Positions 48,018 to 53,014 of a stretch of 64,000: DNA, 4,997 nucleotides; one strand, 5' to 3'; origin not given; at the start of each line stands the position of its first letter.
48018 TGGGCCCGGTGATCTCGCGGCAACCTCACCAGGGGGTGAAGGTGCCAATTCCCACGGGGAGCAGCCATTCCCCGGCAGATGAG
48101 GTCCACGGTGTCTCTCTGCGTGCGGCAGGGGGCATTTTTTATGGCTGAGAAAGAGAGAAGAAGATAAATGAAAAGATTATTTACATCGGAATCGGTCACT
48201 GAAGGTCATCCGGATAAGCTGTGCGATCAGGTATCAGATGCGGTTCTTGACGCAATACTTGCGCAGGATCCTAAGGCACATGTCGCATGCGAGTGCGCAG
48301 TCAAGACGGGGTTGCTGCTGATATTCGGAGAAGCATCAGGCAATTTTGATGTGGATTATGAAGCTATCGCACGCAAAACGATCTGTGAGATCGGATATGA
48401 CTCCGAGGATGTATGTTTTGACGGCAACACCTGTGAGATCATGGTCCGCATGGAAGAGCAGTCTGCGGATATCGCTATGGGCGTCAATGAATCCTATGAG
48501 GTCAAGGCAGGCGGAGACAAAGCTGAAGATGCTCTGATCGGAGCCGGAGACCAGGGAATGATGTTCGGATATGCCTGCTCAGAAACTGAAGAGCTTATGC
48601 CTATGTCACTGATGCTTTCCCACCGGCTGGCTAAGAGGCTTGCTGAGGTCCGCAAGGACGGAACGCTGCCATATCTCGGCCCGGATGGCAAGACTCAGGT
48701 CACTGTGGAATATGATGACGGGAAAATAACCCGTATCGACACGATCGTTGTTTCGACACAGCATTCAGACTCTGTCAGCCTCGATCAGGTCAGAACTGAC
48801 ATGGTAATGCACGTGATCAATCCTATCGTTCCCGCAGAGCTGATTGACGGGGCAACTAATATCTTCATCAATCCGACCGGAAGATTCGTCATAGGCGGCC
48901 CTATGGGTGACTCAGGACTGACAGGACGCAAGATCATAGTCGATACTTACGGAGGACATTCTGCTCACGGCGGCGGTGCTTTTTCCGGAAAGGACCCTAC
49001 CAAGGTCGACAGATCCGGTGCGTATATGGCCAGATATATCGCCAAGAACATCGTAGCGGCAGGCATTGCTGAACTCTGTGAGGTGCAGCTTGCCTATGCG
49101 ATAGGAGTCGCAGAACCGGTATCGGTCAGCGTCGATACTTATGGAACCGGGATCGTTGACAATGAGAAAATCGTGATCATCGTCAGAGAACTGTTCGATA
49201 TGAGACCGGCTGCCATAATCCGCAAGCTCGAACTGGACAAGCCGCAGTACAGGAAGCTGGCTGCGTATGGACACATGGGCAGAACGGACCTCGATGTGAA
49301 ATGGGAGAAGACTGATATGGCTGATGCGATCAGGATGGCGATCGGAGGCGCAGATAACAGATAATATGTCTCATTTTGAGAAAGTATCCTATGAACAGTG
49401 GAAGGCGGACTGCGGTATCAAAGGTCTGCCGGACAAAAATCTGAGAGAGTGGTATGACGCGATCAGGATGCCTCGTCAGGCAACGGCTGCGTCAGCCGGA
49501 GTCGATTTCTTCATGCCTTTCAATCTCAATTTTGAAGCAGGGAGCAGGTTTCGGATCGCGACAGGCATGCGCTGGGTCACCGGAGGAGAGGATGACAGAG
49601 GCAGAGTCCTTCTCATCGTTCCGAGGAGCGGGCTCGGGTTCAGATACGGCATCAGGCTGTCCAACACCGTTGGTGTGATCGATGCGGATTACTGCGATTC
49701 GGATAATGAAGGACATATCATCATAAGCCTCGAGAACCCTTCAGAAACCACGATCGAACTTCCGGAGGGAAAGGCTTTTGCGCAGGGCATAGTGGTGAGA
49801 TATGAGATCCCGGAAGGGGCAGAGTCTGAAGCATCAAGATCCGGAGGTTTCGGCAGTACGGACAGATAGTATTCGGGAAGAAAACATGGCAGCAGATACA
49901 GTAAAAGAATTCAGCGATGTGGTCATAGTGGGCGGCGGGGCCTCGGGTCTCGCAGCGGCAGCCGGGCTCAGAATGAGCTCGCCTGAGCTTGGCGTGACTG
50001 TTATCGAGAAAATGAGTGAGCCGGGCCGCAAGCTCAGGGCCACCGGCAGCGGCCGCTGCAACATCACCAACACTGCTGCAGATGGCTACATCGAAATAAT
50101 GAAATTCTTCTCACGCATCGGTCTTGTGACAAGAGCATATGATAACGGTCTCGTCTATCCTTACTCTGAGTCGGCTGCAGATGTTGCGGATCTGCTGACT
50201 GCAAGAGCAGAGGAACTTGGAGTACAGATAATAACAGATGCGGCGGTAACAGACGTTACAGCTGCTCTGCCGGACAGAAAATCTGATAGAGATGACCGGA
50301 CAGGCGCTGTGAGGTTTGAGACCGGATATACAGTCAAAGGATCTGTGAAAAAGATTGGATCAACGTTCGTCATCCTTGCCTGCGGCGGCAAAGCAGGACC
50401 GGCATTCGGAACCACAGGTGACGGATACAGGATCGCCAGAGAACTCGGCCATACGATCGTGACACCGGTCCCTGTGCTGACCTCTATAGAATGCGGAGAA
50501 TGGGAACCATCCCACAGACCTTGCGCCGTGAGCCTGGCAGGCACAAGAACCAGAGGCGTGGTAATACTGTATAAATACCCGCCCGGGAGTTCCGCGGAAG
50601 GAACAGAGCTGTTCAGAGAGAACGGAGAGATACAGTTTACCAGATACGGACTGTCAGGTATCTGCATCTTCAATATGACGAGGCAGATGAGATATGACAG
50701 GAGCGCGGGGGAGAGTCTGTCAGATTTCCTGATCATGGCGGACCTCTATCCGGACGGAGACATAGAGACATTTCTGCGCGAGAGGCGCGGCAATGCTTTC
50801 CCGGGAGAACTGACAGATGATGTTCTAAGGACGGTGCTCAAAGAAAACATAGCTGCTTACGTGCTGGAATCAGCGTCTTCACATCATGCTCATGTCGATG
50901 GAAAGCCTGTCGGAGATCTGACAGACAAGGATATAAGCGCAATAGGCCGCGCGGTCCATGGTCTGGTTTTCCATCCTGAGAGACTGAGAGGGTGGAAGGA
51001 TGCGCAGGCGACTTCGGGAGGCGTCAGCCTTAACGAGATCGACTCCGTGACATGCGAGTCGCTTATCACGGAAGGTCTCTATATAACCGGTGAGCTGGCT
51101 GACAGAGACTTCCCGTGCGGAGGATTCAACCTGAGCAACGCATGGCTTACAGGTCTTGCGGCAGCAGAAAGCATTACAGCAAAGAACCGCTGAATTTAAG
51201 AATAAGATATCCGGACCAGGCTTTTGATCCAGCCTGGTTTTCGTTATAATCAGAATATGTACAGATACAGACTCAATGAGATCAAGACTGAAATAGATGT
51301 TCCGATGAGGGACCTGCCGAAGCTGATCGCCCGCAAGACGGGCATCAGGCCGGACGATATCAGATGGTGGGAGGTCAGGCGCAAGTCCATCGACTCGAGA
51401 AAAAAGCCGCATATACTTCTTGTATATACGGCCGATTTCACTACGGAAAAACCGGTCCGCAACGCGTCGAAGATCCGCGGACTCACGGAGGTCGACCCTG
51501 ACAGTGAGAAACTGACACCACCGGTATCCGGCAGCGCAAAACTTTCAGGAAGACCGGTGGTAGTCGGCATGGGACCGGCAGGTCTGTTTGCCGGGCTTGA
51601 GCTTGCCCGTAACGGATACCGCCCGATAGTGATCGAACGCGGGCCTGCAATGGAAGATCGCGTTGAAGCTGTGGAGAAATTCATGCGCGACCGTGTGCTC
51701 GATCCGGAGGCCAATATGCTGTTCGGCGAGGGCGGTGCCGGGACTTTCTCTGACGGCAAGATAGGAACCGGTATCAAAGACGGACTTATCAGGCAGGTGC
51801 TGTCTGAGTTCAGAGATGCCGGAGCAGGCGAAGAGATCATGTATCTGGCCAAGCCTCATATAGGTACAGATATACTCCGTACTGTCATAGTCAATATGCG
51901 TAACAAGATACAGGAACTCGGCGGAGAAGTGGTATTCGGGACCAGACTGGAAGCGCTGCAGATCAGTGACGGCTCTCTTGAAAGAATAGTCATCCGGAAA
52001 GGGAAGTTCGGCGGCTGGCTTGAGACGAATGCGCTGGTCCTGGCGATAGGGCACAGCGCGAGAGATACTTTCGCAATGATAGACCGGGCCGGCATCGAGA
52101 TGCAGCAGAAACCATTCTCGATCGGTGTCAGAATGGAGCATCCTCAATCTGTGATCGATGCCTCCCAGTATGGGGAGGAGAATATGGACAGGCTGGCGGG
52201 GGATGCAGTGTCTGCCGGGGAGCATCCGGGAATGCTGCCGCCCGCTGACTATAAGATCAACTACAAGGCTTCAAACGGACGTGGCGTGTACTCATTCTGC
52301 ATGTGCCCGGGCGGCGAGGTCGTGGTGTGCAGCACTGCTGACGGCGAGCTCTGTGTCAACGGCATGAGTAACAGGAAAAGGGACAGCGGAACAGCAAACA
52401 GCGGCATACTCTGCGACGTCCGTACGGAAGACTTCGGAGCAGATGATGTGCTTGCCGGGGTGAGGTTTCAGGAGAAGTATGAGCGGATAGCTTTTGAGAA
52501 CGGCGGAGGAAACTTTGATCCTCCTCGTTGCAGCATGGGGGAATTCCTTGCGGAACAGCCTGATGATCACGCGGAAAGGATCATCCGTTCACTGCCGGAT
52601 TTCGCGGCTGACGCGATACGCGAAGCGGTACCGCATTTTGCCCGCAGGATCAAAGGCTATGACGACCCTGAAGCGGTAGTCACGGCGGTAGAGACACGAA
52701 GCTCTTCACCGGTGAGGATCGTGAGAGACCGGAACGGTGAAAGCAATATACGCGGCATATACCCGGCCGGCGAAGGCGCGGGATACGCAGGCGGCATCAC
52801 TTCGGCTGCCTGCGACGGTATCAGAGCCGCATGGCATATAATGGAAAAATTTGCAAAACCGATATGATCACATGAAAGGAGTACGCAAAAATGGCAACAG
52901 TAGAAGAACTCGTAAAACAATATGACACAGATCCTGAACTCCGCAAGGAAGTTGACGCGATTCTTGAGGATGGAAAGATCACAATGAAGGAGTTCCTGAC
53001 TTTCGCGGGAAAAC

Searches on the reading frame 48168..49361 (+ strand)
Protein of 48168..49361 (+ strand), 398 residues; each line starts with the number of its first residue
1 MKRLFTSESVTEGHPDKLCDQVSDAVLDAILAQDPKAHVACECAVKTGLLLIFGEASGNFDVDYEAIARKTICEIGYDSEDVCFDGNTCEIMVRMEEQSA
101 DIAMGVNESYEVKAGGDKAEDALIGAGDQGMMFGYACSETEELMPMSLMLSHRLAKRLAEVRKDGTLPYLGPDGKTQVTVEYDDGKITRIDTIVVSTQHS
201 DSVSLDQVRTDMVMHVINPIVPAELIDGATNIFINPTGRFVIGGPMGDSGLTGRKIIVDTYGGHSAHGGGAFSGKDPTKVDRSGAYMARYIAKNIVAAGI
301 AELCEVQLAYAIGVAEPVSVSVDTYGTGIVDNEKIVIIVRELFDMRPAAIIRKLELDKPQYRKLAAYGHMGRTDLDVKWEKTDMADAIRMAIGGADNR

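Call 72: search_protein_families(library=pfam, proteins=[window:48168-49361:+], max_evalue=0.000001)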
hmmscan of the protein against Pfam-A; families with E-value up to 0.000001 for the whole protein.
window:48168-49361:+ (398 aa): 3 families
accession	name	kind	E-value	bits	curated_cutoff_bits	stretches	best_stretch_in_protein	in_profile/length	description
PF02773.21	S-AdoMet_synt_C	-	3e-67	225.3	25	1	242-381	1-138/138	S-adenosylmethionine synthetase, C-terminal domain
PF02772.21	S-AdoMet_synt_M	-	2.4e-49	166.9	29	1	124-240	2-120/120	S-adenosylmethionine synthetase, central domain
PF00438.25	S-AdoMet_synt_N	-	1.1e-40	138.5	33.1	1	3-100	2-99/99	S-adenosylmethionine synthetase, N-terminal domain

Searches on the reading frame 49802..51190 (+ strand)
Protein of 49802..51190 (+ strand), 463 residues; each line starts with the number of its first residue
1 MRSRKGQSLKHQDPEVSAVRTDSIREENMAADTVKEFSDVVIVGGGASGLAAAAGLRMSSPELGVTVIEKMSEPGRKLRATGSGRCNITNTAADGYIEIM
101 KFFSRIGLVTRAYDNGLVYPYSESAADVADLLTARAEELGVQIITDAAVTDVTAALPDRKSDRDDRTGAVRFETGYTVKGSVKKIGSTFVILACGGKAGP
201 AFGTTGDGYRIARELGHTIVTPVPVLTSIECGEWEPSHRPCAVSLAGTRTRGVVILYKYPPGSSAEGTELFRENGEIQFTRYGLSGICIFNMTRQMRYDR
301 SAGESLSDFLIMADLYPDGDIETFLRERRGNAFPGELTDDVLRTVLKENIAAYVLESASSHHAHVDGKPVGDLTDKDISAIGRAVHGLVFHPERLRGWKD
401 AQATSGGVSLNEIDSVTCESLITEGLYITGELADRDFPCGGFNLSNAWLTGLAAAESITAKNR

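Call 72: search_protein_families(library=pfam, proteins=[window:49802-51190:+], max_evalue=0.000001)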
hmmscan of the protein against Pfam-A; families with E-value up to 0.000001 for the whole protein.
window:49802-51190:+ (463 aa): 3 families
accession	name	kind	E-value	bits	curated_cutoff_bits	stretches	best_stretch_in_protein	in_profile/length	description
PF03486.20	HI0933_like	-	1.7e-49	168.9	50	2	98-456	81-243/244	HI0933-like protein Rossmann domain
PF01266.30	DAO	-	2.8e-10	40.7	27.9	0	39-75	1-35/353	FAD dependent oxidoreductase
PF22780.1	HI0933_like_1st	-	2e-07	31.4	27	1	269-402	35-164/165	HI0933-like protein barrel and H2TH domain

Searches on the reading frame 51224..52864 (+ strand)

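Call 72: search_protein_families(library=pfam, proteins=[window:51224-52864:+], max_evalue=0.000001)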
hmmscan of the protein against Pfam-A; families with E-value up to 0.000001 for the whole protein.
window:51224-52864:+ (547 aa): 2 families
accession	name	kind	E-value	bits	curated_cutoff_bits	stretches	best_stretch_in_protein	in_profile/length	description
PF21688.3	FAD-depend_C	-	3.6e-58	197.5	27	1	297-493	1-197/197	FAD-dependent protein, C-terminal domain-like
PF01266.30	DAO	-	3.2e-07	30.6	27.9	0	112-141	3-32/353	FAD dependent oxidoreductase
